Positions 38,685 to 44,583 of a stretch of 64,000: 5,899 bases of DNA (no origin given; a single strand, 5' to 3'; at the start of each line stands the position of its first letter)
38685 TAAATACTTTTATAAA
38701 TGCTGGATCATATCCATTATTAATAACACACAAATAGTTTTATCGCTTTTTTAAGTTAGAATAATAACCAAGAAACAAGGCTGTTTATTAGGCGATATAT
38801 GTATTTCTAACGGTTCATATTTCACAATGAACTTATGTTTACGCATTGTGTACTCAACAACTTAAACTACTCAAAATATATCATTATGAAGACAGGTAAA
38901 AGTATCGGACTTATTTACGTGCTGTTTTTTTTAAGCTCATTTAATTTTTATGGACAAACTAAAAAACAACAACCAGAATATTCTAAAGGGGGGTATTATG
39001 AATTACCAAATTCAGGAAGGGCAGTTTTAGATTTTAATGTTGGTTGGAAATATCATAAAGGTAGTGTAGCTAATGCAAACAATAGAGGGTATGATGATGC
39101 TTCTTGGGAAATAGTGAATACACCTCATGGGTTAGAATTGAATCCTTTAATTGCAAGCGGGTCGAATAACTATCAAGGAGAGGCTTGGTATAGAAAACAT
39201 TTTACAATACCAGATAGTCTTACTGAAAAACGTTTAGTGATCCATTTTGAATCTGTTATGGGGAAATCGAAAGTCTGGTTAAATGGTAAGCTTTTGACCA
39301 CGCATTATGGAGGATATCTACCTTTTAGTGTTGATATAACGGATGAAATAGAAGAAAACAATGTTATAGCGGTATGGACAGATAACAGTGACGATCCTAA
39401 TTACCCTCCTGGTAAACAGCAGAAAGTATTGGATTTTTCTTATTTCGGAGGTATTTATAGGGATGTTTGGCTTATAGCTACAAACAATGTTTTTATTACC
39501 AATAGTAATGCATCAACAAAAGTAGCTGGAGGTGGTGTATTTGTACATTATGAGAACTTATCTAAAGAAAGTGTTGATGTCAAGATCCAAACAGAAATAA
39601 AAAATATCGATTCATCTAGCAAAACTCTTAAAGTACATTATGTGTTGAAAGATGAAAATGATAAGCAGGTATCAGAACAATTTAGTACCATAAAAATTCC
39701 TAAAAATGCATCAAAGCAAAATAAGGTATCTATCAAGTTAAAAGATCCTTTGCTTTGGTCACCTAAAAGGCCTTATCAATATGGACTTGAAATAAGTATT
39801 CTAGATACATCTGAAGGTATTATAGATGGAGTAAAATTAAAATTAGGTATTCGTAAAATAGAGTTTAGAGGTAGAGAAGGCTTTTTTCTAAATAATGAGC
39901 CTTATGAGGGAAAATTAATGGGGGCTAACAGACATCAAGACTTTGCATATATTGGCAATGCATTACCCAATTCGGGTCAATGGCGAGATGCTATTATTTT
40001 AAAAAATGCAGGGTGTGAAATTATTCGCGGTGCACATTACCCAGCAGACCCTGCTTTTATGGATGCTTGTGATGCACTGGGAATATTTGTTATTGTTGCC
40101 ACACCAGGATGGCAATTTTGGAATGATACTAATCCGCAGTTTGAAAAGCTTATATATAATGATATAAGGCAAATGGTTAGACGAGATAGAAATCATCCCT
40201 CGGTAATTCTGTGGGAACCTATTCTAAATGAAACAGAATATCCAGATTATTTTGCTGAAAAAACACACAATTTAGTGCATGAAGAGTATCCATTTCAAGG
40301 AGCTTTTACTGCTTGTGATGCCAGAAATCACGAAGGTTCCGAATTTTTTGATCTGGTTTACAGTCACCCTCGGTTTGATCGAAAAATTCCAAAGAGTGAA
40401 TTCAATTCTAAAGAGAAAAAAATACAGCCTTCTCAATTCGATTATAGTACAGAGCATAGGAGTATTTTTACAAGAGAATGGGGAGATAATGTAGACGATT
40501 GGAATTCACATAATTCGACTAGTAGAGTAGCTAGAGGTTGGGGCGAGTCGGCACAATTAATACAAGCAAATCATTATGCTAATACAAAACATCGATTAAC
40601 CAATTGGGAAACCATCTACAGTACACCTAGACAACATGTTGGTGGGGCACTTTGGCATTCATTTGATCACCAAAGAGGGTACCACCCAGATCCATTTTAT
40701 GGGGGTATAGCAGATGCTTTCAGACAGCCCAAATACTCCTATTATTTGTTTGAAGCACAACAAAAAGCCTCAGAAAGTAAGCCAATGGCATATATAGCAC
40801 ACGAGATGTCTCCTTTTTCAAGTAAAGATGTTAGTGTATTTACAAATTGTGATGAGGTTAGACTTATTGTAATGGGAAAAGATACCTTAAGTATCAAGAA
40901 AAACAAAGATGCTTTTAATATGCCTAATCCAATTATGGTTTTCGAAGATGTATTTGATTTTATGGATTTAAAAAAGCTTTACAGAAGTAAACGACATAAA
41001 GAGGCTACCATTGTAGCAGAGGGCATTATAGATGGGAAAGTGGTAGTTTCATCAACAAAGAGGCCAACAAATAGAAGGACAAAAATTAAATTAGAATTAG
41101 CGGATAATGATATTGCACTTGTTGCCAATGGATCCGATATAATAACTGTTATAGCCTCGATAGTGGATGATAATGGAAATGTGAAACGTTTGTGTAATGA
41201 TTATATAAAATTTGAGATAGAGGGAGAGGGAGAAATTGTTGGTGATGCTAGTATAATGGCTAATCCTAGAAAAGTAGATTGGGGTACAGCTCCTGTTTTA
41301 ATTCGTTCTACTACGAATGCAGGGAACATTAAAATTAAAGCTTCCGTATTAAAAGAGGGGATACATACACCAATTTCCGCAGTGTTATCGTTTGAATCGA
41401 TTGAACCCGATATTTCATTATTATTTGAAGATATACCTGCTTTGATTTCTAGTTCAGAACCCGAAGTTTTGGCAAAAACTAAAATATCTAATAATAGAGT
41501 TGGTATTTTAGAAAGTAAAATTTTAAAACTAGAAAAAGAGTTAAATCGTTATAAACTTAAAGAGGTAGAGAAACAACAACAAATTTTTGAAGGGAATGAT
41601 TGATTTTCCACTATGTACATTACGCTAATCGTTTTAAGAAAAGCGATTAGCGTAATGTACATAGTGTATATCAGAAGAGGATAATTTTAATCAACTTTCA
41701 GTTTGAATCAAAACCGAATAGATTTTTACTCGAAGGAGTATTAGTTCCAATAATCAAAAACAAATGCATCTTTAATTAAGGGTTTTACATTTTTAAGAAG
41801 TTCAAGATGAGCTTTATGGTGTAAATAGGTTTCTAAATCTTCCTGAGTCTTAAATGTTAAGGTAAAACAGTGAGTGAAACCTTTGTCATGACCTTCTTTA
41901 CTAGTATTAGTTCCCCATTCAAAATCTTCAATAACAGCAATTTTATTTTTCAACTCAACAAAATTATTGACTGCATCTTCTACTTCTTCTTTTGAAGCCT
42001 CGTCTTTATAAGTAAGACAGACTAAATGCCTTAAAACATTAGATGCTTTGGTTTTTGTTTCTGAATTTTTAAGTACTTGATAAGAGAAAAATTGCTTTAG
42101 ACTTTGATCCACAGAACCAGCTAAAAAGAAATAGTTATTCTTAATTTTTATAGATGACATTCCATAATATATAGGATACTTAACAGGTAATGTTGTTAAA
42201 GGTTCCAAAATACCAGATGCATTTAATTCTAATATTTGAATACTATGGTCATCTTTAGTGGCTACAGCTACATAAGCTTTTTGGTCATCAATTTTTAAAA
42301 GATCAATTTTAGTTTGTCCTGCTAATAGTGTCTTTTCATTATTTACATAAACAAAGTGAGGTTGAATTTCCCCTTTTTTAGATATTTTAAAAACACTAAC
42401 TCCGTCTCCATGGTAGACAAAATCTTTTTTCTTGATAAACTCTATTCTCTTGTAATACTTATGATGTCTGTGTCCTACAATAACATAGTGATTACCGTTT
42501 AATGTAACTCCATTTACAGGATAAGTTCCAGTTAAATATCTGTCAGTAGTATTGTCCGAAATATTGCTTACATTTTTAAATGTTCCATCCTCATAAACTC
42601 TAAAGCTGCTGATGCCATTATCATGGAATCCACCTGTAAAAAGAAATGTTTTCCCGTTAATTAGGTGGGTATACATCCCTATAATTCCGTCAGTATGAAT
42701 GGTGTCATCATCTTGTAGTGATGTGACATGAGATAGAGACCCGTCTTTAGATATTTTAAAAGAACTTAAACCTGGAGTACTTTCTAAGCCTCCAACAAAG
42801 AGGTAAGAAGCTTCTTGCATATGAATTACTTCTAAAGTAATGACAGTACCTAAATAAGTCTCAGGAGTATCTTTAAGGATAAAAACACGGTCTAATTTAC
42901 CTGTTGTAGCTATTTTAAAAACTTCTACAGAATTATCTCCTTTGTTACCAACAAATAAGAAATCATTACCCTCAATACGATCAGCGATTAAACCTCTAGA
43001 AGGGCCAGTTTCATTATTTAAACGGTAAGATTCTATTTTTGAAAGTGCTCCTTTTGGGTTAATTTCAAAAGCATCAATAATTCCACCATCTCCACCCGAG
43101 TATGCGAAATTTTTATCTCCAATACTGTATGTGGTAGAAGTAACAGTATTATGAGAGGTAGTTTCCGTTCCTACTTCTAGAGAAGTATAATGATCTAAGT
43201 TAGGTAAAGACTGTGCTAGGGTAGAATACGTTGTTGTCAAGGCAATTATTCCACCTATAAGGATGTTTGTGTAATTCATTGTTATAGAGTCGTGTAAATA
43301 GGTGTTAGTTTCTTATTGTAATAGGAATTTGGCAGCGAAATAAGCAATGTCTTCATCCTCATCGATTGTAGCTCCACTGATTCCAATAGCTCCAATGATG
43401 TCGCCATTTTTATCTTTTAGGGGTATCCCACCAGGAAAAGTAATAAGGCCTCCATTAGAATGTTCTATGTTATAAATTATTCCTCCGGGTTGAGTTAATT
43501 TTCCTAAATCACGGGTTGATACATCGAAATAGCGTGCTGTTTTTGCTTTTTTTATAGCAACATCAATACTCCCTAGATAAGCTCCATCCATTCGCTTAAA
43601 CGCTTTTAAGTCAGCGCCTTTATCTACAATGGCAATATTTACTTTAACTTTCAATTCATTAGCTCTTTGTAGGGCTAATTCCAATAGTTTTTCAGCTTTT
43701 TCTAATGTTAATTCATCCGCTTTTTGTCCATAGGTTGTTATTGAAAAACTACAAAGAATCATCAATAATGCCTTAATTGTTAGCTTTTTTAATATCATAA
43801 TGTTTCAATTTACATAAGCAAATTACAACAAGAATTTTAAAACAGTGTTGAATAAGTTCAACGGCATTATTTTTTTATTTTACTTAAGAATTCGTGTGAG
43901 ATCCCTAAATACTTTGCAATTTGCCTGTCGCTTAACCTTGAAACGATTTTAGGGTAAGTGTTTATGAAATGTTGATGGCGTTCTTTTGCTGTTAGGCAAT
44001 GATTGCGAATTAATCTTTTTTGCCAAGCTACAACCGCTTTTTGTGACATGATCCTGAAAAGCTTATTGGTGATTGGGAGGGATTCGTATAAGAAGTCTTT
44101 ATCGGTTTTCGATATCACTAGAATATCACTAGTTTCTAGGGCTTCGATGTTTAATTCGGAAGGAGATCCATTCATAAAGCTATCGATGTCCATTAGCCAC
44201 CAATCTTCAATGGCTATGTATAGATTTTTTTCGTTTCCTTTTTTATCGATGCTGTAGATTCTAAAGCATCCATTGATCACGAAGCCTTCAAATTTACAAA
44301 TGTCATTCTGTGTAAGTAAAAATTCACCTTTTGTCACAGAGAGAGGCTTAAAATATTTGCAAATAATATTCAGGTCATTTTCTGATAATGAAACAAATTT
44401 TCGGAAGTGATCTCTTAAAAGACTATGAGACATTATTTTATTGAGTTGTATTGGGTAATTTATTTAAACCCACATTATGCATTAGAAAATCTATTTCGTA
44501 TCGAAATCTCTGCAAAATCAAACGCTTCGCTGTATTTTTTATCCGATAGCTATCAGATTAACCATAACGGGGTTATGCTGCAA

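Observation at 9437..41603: Marine PUL with a gene set pointing to chondroitin/dermatan-sulfate-like proteoglycans, using TRAP uptake and several unassigned proteins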

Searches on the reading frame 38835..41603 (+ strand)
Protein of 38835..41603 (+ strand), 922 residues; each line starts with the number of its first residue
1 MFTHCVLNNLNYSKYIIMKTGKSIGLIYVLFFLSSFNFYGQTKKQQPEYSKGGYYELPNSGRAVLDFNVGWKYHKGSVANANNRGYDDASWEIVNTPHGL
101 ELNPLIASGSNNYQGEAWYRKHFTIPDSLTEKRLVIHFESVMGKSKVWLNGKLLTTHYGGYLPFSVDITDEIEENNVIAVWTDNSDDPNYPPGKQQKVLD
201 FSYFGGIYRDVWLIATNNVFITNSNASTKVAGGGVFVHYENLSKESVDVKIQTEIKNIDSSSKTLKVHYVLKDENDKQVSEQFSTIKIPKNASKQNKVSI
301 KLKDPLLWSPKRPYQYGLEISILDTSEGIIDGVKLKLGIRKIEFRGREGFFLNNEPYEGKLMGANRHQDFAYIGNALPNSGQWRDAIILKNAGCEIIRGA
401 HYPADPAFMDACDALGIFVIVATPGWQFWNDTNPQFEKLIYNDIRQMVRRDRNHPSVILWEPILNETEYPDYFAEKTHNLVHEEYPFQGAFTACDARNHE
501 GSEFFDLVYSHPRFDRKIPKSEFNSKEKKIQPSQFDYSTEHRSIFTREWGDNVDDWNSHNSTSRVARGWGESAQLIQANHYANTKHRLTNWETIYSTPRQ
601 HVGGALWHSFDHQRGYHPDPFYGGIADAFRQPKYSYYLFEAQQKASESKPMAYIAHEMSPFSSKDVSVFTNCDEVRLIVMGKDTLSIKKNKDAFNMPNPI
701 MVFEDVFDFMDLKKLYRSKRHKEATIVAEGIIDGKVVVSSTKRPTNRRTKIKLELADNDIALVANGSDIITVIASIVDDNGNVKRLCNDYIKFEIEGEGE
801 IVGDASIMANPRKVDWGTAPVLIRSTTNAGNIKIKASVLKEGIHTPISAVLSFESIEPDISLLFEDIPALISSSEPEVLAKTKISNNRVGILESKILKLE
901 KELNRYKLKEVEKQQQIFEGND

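Call 4: search_protein_families(library=pfam, proteins=[window:38835-41603:+], max_evalue=0.01)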
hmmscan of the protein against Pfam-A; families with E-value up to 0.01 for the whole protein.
window:38835-41603:+ (922 aa): 9 families
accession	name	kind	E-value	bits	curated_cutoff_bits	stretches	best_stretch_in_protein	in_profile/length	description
PF02836.23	Glyco_hydro_2_C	-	3.8e-20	72.7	21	1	350-475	8-144/302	Glycosyl hydrolases family 2, TIM barrel domain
PF02837.24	Glyco_hydro_2_N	-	6.9e-17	62.3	28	1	110-215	60-167/169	Glycosyl hydrolases family 2, sugar binding domain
PF00703.27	Glyco_hydro_2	-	5.9e-14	53.2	23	1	241-340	11-109/109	Glycosyl hydrolases family 2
PF18565.7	Glyco_hydro2_C5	-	1.1e-12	48.1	32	1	756-837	4-93/103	Glycoside hydrolase family 2 C-terminal domain 5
PF22666.2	Glyco_hydro_2_N2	-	3.8e-08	34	27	1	116-181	49-116/167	Glycosyl hydrolase 2 galactose-binding domain-like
PF21467.3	BetaGal_gal-bd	-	3.3e-05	24.4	27.3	1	117-159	2-42/62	Beta-galactosidase, galactose-binding domain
PF13364.12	BetaGal_ABD2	-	0.00026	22.2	23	1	86-186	1-110/112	Beta-galactosidase second all-beta domain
PF09134.16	Invasin_D3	-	0.00026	21.9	33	1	758-838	10-82/98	Invasin, domain 3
PF16355.11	DUF4982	-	0.0071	16.7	23.9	0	664-683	4-23/61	Domain of unknown function (DUF4982)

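Call 19: search_solved_structures(query=window:38835-41603:+, max_evalue=1e-10)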
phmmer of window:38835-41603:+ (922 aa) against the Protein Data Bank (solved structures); distinct sequences matched with E-value up to 1e-10: 120 (the best 60 are shown).
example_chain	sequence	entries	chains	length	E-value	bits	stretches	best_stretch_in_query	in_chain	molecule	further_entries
5uj6_A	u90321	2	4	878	8.2e-57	195.9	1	55-461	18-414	Glycosyl hydrolases family 2, sugar binding domain protein | Beta-galactosidase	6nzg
8q2h_A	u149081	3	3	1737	8.5e-57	195.9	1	30-465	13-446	beta-galactosidase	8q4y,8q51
4ypj_A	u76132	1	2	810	1.3e-56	195.2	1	61-465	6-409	Beta galactosidase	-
6ed1_A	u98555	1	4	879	2.3e-56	194.5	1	64-466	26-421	Glycosyl hydrolase family 2, sugar binding domain protein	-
6d50_A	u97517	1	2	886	4e-56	193.7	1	62-461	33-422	Glycosyl hydrolases family 2, sugar binding domain protein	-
3fn9_A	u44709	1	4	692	7.9e-55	189.4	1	61-687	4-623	Putative beta-galactosidase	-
6d8g_A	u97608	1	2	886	1.3e-54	188.7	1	62-461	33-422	Glycosyl hydrolases family 2, sugar binding domain protein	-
8dhl_A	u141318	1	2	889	1.5e-54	188.4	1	59-467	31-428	Glycosyl hydrolase family 2, sugar binding domain protein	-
7cwd_A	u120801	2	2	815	8.7e-54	185.9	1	65-465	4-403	beta-glalactosidase | beta-galactosidase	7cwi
9bey_A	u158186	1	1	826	4.6e-53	183.5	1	65-466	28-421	GH2 beta-galactosidase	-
5t98_A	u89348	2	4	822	8.6e-53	182.6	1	65-463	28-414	Glycoside Hydrolase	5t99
6hpd_A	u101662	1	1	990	9.6e-53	182.5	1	54-802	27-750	Beta-galactosidase (GH2)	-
5ldr_A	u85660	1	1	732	1.4e-52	182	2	306-836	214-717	Beta-D-galactosidase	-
5euv_A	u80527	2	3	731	1.5e-52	181.8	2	306-836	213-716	Beta-D-galactosidase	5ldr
3gm8_A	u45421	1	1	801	2.6e-50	174.4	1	64-481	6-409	Glycoside hydrolase family 2, candidate beta-glycosidase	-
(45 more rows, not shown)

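Call 67: search_protein_families(library=ncbifam, proteins=[window:38835-41603:+], max_evalue=0.00001)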
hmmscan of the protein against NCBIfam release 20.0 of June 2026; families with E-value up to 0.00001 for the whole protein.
window:38835-41603:+ (922 aa): 11 families
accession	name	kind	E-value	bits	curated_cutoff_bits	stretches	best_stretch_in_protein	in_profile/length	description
NF041462.1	GalA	equivalog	4.6e-86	289.6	900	1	74-837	29-752/763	beta-galactosidase GalA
NF041463.1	GalB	equivalog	1.5e-73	248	900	1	82-836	91-864/869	beta-galactosidase GalB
NF050095.1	BetGlucuronLacZ4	equivalog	3.6e-61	207.1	950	1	62-691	14-632/666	beta-glucuronidase LacZ4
NF007538.0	PRK10150.1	equivalog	2.9e-48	164.6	544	1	111-474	61-433/607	beta-glucuronidase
NF007666.0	PRK10340.1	equivalog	1.1e-46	159.3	1284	1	118-477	112-460/1030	beta-galactosidase subunit alpha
NF049877.1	GlucurArabfur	equivalog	2e-46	158.2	1800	1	61-691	366-992/1400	beta-d-glucuronidase/beta-L-arabinofuranosidase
NF052611.1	beta_gal_Bga2A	equivalog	2e-43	148.6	999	1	107-461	105-453/1007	beta-galactosidase, LacZ type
NF049891.1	Bet1-4galacdseBT4156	equivalog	6.4e-42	143.5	1700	1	117-461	79-403/946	exo-beta-1,4-galactosidase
NF041100.1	betagal_LacZ_Ttogales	equivalog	4e-35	120.8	2000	1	82-466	79-442/1090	beta-galactosidase LacZ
NF007074.0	PRK09525.1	subfamily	2.6e-33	114.9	1221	1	100-461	108-458/1027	beta-galactosidase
NF049890.1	Bet1-4galacdseBT4151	equivalog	5.6e-22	77.5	1500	1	107-460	99-444/952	exo-beta-1,4-galactosidase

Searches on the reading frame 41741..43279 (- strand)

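Call 4: search_protein_families(library=pfam, proteins=[window:41741-43279:-], max_evalue=0.01)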
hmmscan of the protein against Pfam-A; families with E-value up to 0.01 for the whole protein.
window:41741-43279:- (512 aa): 3 families
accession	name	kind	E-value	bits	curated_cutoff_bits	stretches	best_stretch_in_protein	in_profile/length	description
PF07876.18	Dabb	-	3.9e-24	85.6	25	1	416-511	1-95/96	Stress responsive A/B Barrel Domain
PF10282.15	Lactonase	-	3.2e-08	33.6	21.7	0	68-130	63-281/344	Lactonase, 7-bladed beta-propeller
PF23726.1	Beta-prop_RSE1_2nd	-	0.0096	15.6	30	0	332-366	166-199/327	RSE1/DDB1/CPSF1 second beta-propeller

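Call 17: search_protein_families(library=ncbifam, proteins=[window:41741-43279:-], max_evalue=0.01)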
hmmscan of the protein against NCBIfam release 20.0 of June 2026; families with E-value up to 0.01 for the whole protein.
window:41741-43279:- (512 aa): 0 families

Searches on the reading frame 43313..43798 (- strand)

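Call 7: search_protein_families(library=pfam, proteins=[window:43313-43798:-], max_evalue=0.001)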
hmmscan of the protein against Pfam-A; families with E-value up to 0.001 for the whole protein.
window:43313-43798:- (161 aa): 1 family
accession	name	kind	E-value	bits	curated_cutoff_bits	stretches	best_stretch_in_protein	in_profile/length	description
PF03928.20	HbpS-like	-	6.2e-36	123.7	25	1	30-154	1-125/128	Haem degrading protein HbpS-like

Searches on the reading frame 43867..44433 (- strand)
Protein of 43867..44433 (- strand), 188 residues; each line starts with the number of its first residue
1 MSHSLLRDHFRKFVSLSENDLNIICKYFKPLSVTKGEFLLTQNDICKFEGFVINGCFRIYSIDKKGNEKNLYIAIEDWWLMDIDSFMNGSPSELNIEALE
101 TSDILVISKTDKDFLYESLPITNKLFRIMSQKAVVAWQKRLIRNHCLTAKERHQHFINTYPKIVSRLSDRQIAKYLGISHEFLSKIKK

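Call 7: search_protein_families(library=pfam, proteins=[window:43867-44433:-], max_evalue=0.001)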
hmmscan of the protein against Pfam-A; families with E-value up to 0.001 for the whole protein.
window:43867-44433:- (188 aa): 1 family
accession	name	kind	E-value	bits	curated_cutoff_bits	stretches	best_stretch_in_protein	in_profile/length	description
PF00027.35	cNMP_binding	-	4.9e-08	33.3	27.5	1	32-111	3-81/89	Cyclic nucleotide-binding domain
